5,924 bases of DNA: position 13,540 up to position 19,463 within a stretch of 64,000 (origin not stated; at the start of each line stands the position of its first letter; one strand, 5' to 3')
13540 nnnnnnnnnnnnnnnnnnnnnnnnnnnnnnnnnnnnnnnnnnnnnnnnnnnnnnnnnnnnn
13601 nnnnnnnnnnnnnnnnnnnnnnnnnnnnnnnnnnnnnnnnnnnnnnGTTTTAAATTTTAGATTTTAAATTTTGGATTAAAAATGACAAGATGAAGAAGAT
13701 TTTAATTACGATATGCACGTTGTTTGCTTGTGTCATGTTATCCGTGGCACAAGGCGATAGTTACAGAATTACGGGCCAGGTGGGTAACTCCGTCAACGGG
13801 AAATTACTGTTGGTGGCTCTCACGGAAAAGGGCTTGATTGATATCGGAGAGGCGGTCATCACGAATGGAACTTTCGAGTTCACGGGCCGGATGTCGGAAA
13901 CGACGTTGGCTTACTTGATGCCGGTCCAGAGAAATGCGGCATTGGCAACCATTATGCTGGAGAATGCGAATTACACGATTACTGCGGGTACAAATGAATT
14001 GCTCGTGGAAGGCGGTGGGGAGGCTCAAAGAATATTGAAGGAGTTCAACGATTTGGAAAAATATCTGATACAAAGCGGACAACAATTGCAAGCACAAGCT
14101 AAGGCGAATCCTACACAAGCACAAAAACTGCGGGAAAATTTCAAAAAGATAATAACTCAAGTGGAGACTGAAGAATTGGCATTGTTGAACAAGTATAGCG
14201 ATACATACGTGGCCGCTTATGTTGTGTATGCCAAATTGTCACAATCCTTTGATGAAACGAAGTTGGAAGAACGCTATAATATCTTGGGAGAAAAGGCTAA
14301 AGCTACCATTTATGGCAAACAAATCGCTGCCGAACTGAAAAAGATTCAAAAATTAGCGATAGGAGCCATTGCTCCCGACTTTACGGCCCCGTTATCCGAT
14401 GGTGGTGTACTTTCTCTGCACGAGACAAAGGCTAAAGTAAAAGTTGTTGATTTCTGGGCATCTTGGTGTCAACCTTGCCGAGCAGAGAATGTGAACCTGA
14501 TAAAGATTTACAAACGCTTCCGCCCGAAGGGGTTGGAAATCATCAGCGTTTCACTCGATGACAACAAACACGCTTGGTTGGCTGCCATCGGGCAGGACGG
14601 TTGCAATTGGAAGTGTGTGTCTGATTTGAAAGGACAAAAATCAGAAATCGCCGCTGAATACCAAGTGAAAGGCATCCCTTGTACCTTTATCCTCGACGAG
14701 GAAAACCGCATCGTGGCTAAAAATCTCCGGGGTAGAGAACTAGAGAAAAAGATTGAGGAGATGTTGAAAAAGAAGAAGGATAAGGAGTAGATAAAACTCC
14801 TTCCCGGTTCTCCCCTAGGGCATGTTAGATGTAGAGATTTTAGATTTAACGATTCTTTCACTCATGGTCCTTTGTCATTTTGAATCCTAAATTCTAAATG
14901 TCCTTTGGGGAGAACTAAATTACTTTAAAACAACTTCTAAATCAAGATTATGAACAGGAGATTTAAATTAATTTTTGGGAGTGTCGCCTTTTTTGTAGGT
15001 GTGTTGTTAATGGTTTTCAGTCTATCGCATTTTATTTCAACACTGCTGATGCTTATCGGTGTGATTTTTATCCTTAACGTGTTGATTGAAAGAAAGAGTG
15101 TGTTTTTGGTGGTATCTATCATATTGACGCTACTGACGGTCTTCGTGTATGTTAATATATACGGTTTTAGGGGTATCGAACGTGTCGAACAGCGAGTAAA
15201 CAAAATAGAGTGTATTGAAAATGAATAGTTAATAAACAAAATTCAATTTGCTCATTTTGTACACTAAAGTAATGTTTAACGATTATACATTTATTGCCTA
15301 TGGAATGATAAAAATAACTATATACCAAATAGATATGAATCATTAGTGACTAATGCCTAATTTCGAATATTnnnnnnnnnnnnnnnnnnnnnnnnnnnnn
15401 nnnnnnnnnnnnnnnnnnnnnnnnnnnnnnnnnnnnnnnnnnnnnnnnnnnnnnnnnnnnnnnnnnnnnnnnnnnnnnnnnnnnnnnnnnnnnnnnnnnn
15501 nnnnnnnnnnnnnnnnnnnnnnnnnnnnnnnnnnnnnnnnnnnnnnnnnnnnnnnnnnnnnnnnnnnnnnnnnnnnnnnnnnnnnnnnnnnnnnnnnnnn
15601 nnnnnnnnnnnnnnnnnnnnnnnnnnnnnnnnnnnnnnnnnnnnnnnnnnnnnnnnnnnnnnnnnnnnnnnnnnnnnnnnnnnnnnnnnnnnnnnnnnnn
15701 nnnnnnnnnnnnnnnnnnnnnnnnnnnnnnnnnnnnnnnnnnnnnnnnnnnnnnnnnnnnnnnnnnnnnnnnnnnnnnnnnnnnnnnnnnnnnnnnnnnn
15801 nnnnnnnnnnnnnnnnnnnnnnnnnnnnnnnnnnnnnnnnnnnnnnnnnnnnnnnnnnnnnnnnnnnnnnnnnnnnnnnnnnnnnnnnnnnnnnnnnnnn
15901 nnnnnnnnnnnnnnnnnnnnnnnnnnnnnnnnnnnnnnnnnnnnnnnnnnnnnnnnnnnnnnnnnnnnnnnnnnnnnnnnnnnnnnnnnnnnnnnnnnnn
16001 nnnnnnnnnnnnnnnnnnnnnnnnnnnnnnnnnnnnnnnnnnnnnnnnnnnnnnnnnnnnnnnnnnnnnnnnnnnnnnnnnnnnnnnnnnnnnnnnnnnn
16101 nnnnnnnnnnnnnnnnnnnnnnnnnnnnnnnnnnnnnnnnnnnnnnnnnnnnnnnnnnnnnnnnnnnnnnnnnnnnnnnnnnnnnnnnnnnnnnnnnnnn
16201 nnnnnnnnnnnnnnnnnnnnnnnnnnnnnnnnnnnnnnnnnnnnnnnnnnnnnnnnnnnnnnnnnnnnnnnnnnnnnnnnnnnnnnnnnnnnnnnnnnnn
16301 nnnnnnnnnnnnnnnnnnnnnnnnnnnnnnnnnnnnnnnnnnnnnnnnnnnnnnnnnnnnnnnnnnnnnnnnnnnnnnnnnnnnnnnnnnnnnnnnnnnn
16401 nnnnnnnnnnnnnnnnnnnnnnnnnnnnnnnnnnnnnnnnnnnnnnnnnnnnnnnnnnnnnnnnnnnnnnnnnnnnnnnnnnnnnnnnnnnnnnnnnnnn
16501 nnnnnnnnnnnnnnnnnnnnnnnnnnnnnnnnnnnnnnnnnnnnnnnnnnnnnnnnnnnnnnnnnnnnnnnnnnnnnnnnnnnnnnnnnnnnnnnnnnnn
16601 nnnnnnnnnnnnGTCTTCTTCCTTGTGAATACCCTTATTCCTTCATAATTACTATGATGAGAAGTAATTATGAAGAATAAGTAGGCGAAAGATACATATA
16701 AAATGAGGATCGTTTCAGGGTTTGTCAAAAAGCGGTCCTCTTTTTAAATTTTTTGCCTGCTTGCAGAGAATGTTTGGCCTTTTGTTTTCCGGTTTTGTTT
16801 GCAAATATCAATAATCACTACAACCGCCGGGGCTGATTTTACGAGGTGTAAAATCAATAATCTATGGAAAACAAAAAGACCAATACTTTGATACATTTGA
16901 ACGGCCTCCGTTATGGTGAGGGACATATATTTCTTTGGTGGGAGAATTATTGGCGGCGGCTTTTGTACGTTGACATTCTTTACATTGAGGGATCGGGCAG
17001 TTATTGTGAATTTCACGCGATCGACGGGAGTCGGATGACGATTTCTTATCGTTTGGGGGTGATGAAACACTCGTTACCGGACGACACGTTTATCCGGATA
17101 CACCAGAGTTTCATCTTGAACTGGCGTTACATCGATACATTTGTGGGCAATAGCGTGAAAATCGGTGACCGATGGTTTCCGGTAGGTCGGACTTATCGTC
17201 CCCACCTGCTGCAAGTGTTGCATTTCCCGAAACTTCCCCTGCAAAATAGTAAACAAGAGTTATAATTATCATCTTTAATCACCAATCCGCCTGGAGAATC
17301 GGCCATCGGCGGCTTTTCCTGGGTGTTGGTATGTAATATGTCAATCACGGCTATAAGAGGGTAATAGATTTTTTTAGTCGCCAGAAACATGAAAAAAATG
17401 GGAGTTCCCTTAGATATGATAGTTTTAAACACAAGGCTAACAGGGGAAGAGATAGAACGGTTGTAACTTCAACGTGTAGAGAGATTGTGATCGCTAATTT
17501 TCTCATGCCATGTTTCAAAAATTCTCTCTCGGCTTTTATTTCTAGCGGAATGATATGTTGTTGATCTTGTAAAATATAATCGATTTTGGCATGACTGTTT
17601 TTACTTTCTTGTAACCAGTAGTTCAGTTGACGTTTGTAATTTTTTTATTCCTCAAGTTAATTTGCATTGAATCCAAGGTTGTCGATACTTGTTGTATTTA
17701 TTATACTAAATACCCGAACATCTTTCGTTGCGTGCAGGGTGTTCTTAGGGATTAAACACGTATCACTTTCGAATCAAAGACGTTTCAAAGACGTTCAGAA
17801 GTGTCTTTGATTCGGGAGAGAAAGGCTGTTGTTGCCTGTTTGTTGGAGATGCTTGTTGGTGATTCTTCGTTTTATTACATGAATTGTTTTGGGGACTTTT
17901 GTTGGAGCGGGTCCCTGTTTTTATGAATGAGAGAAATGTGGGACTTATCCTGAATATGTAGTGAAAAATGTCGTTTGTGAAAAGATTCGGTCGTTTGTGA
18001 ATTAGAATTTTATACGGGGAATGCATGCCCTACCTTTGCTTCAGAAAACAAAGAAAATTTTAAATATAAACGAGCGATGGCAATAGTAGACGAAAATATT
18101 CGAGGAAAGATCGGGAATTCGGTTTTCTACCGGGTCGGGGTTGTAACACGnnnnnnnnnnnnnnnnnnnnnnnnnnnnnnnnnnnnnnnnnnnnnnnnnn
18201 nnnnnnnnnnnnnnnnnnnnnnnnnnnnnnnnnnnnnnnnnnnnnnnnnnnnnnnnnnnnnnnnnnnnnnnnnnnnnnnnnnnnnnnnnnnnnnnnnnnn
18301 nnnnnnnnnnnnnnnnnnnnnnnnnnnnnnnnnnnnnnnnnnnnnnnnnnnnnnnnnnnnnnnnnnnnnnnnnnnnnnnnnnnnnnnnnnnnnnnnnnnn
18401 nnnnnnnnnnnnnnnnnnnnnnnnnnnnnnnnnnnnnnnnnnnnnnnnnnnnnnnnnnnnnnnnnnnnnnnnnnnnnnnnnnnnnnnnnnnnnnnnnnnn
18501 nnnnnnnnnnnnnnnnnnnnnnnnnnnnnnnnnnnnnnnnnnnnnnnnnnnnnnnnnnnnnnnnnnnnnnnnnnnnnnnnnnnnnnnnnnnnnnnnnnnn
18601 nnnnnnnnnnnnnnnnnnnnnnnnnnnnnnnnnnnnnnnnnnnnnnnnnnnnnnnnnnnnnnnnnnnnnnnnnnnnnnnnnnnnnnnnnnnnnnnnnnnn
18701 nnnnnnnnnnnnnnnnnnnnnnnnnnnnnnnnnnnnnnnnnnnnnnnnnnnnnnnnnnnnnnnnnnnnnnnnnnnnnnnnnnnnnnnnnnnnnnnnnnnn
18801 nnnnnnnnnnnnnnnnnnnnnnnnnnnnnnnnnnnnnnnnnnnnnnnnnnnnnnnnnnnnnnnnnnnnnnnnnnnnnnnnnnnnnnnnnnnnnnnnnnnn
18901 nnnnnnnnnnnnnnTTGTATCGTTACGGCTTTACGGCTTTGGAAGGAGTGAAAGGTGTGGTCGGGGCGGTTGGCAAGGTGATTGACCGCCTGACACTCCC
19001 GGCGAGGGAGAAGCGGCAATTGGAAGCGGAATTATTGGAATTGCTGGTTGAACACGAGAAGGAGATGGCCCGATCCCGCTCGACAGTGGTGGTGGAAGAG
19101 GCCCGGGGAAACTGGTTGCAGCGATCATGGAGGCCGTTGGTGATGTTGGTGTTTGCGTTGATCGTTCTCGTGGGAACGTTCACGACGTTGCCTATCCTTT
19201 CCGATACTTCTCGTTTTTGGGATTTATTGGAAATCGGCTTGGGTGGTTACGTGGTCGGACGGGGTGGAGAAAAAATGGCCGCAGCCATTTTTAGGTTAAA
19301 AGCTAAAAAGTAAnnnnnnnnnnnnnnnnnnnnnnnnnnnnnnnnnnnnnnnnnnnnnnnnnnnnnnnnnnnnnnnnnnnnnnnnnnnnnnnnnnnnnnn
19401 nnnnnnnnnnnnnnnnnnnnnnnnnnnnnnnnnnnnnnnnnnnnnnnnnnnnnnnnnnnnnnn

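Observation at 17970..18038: Exact 12-bp direct repeats at LytTR-type spacing upstream of the lysis-cassette promoter, next to a stand-alone LytTR gene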

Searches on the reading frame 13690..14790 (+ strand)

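Call 84: search_protein_families(library=pfam, proteins=[window:13690-14790:+], max_evalue=1)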
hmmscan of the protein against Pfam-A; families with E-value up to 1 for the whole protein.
window:13690-14790:+ (366 aa): 11 families
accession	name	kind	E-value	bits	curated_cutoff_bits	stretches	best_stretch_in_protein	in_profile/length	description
PF00578.27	AhpC-TSA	-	2.4e-20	73.2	26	1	224-343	1-123/124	AhpC/TSA family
PF08534.16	Redoxin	-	1.1e-18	67.8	26.6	1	225-354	3-143/148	Redoxin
PF13905.12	Thioredoxin_8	-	3e-17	63.2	27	1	249-341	2-94/94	Thioredoxin-like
PF14289.11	DUF4369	-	1.5e-11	45.2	25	1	25-111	1-87/91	Domain of unknown function (DUF4369)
PF00085.26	Thioredoxin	-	2.6e-07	31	23.5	1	248-293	18-62/103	Thioredoxin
PF13098.12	Thioredoxin_2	-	3.8e-05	24.4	27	1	247-349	4-94/104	Thioredoxin-like domain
PF21572.2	Nop5_56-rel_N_Arc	-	0.01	16.6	27.8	1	329-363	8-42/128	Archaeal Nop5/56-rel, N-terminal domain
PF23890.1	DUF7242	-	0.021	14.8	27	1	132-232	37-137/248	Family of unknown function (DUF7242)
PF14337.13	Abi_alpha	-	0.029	14.8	29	1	139-227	60-145/196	Abortive infection alpha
PF03874.21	RNA_pol_Rpb4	-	0.042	14.6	25.6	1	118-194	38-107/116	RNA polymerase Rpb4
PF13462.12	Thioredoxin_4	-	0.49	11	23.2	0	245-276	10-41/165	Thioredoxin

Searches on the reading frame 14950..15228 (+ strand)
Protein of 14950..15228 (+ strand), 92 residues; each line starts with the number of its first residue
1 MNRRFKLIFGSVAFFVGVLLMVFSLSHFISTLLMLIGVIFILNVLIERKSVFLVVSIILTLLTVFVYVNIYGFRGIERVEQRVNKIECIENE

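Call 84: search_protein_families(library=pfam, proteins=[window:14950-15228:+], max_evalue=1)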
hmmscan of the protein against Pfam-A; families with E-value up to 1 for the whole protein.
window:14950-15228:+ (92 aa): 4 families
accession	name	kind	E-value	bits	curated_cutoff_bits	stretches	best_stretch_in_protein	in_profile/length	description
PF13398.12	Peptidase_M50B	-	0.021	15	26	1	14-67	79-131/201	Peptidase M50B-like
PF07332.16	Phage_holin_3_6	-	0.11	13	28.4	1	6-68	32-88/116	Putative Actinobacterial Holin-X, holin superfamily III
PF04932.20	Wzy_C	-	0.14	12.4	31.7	1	13-83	2-70/149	O-Antigen ligase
PF10762.14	DUF2583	-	0.39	11.6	27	0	1-39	1-39/88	Protein of unknown function (DUF2583)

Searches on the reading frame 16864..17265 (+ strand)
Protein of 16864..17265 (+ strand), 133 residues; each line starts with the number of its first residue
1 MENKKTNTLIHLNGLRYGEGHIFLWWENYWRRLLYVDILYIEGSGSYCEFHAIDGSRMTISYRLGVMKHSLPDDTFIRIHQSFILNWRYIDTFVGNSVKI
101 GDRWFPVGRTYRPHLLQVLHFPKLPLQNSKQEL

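Call 5: search_protein_families(library=pfam, proteins=[window:16864-17265:+], max_evalue=0.01)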
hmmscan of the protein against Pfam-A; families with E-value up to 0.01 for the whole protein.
window:16864-17265:+ (133 aa): 1 family
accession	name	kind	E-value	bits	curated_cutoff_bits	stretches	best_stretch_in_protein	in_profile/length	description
PF04397.21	LytTR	-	4.6e-10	40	22.6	1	35-118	8-96/98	LytTr DNA-binding domain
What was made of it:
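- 16864..17265 (+): Receiver-less LytTR DNA-binding protein (133 aa), the candidate reader of the repeats. Pfam PF04397, 40 bits against a cut-off of 22.6 (call 5).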

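Call 27: search_protein_families(library=phrogs, proteins=[window:16864-17265:+], max_evalue=0.001)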
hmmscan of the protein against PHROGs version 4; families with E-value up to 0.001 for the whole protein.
window:16864-17265:+ (133 aa): 1 family
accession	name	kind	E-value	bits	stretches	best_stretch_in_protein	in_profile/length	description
phrog_8810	-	unknown function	3.2e-06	27.9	1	32-102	151-222/245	-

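Call 28: search_protein_families(library=ncbifam, proteins=[window:16864-17265:+], max_evalue=0.01)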
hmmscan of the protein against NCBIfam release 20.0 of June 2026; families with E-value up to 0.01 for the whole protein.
window:16864-17265:+ (133 aa): 0 families

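Call 42: find_homologous_proteins(query=window:16864-17265:+, max_evalue=0.001)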
Query window:16864-17265:+ (133 aa): 22 proteins with E <= 0.001 among 24 candidates.
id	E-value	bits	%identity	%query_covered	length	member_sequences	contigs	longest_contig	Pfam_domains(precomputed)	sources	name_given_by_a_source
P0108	1.5e-86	305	98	100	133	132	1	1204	PF04397.22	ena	-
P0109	3.7e-85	301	97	100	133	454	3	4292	PF04397.22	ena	-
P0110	1.6e-61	224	78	94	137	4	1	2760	PF04397.22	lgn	-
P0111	4.2e-58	213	93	75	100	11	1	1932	PF04397.22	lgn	-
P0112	1.4e-57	211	75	100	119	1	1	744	-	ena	-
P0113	1.2e-55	205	65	100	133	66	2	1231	PF04397.22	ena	-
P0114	1.7e-48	182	66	100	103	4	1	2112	PF04397.22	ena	-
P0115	9.4e-47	176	61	93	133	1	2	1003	PF04397.22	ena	-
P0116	1.2e-46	176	91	65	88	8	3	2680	PF04397.22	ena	-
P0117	7.9e-44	167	54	99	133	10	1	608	PF04397.22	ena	-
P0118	3.2e-41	158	93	57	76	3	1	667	PF04397.22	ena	-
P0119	2.0e-39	153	80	64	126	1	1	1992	PF04397.22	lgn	-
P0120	2.3e-39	152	57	100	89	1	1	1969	-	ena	-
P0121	6.5e-39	151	78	68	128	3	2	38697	-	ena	-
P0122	3.8e-38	148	98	50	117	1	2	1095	-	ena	-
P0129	2.1e-6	45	38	59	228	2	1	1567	PF04397.22,PF00072.31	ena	-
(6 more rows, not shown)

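Call 45: search_solved_structures(query=window:16864-17265:+, max_evalue=1, show_alignments=2)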
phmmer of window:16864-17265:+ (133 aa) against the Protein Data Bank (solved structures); distinct sequences matched with E-value up to 1: 4.
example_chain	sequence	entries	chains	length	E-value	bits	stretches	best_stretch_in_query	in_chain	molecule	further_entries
3d6w_A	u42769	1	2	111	0.00012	25.1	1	28-95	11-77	Methyl-accepting/DNA response regulator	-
4xqq_A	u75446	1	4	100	0.21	14.5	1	34-92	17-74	Accessory gene regulator A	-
4xqj_A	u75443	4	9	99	0.21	14.5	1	34-93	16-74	Accessory gene regulator A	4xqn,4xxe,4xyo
3bs1_A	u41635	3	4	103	0.23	14.4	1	34-92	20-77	Accessory gene regulator protein A | Accessory gene regulator A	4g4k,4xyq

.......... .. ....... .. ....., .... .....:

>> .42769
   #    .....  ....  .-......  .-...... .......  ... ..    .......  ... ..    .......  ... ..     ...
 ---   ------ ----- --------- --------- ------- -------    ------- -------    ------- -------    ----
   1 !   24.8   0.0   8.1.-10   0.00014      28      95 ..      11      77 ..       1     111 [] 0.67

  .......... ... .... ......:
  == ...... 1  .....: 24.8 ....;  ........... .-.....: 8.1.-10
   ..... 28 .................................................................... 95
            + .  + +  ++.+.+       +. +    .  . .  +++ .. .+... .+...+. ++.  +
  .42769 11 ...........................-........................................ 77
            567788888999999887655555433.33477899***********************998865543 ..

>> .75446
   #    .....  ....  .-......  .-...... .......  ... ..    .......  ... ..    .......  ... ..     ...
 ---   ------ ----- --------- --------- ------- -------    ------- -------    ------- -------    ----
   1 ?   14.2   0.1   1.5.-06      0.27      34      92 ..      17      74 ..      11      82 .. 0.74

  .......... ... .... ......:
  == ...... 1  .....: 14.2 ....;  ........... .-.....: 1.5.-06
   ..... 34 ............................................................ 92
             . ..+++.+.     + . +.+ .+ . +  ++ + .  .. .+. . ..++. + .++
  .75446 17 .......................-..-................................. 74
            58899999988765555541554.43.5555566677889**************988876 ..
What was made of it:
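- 16864..17265 (+): PDB 3d6w E=1e-4, with weak AgrA matches (call 45).
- On LytTR DNA-binding domain protein (PF04397): PDB LytTR domain 3d6w at E=1e-4, with AgrA weakly (call 45).
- (7) The protein is a genuine LytTR domain (calls 5, 45).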

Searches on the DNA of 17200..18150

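Call 54: search_rna_families(source=window, start=17200, end=18150, threshold=evalue, max_evalue=5)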
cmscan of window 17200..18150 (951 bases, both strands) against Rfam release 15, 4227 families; matches with E-value up to 5: 1.
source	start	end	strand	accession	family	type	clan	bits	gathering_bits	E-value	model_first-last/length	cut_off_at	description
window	17773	17813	+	RF03697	mir-722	Gene; miRNA;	-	20.1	81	0.63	1-67/67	no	mir-722 microRNA precursor family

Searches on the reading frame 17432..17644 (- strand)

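Call 84: search_protein_families(library=pfam, proteins=[window:17432-17644:-], max_evalue=1)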
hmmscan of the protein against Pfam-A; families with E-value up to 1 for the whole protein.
seq(71 aa): 1 family
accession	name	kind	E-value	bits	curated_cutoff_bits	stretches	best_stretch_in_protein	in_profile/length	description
PF13635.12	DUF4143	-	0.00069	19.8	28.1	1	4-38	127-159/160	Domain of unknown function (DUF4143)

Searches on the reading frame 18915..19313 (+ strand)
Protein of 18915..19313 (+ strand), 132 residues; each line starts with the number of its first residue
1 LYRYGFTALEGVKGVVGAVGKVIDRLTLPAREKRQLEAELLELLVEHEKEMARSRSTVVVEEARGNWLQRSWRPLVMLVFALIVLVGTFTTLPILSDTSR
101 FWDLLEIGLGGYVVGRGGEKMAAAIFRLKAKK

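Call 5: search_protein_families(library=pfam, proteins=[window:18915-19313:+], max_evalue=0.01)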
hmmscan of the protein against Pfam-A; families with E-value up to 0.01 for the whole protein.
window:18915-19313:+ (132 aa): 1 family
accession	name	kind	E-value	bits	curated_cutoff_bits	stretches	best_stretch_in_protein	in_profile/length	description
PF11351.13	GTA_holin_3TM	-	1.3e-09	39.1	24.8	1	14-94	2-91/123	Holin of 3TMs, for gene-transfer release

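Call 27: search_protein_families(library=phrogs, proteins=[window:18915-19313:+], max_evalue=0.001)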
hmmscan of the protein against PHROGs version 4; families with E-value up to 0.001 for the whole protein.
window:18915-19313:+ (132 aa): 1 family
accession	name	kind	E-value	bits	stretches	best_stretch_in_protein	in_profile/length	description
phrog_3427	-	lysis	8.6e-23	81.9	1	10-123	6-137/141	holin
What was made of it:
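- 18915..19313 (+): Three-TM holin (GTA_holin_3TM; PHROG 3427, holin). Calls 5, 27.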

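Call 28: search_protein_families(library=ncbifam, proteins=[window:18915-19313:+], max_evalue=0.01)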
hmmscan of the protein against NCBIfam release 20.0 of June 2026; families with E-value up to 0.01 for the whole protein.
window:18915-19313:+ (132 aa): 0 families
